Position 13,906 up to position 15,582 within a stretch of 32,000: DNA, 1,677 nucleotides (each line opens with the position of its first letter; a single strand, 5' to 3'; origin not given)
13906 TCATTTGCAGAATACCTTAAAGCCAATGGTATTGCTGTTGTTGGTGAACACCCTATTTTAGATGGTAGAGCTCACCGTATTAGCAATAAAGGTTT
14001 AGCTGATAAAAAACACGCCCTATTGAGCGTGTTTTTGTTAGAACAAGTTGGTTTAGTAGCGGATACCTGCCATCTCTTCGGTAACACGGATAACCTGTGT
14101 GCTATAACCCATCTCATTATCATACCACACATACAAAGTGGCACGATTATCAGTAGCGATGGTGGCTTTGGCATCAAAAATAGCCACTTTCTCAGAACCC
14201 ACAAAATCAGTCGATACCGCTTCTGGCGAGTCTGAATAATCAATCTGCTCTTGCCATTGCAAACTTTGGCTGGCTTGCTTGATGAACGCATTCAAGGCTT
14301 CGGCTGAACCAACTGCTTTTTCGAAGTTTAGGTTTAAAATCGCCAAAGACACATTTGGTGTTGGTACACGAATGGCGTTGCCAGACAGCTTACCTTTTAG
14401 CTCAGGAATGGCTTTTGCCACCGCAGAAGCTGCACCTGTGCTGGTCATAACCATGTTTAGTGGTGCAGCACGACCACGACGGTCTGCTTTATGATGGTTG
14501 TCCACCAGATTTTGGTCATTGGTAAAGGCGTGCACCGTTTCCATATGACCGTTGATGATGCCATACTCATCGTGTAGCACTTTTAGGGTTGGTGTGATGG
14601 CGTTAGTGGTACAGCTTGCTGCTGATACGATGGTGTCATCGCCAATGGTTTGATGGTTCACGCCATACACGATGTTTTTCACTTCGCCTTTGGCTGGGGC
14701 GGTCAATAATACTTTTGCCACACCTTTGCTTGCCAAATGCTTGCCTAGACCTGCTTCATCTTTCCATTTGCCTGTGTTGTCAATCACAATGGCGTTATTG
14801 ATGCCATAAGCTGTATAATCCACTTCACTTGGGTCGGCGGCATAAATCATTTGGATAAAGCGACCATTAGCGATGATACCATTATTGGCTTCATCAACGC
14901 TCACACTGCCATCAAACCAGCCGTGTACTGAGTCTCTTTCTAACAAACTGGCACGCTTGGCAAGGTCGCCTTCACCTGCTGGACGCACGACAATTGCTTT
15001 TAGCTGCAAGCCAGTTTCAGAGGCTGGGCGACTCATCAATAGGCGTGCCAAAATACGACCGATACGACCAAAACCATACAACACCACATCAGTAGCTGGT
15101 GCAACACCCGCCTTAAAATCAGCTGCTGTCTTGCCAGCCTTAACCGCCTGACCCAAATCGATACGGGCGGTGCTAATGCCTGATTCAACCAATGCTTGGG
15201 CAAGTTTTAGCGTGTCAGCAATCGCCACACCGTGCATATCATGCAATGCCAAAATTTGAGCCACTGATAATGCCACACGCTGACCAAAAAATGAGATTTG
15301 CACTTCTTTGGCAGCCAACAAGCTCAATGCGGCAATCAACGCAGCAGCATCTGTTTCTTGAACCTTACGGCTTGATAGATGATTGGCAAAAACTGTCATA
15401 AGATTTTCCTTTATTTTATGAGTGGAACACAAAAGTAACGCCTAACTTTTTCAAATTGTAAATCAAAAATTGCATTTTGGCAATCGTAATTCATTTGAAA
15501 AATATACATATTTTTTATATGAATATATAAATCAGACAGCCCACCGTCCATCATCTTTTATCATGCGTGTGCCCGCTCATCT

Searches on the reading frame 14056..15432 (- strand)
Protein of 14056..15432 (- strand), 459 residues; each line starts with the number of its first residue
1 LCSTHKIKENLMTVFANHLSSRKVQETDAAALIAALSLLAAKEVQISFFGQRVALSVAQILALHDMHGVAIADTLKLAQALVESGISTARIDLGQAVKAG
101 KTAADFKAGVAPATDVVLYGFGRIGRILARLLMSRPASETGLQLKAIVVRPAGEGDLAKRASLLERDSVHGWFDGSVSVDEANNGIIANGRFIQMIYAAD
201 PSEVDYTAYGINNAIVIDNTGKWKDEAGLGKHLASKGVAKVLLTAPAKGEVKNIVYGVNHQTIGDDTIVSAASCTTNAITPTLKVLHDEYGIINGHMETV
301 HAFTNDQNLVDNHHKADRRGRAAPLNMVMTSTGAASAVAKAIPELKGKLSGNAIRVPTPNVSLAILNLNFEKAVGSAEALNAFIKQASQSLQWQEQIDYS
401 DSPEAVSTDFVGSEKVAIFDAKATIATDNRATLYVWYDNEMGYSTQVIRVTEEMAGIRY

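Call 31: search_protein_families(library=pfam, proteins=[window:14056-15432:-], max_evalue=0.01)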
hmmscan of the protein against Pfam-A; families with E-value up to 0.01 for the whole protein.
window:14056-15432:- (459 aa): 2 families
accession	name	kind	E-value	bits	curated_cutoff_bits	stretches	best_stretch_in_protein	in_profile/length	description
PF02800.25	Gp_dh_C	-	4.5e-44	150.2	24.4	1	279-437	1-158/158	Glyceraldehyde 3-phosphate dehydrogenase, C-terminal domain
PF00044.30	Gp_dh_N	-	4.7e-20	72.2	31.7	1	115-225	2-100/101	Glyceraldehyde 3-phosphate dehydrogenase, NAD binding domain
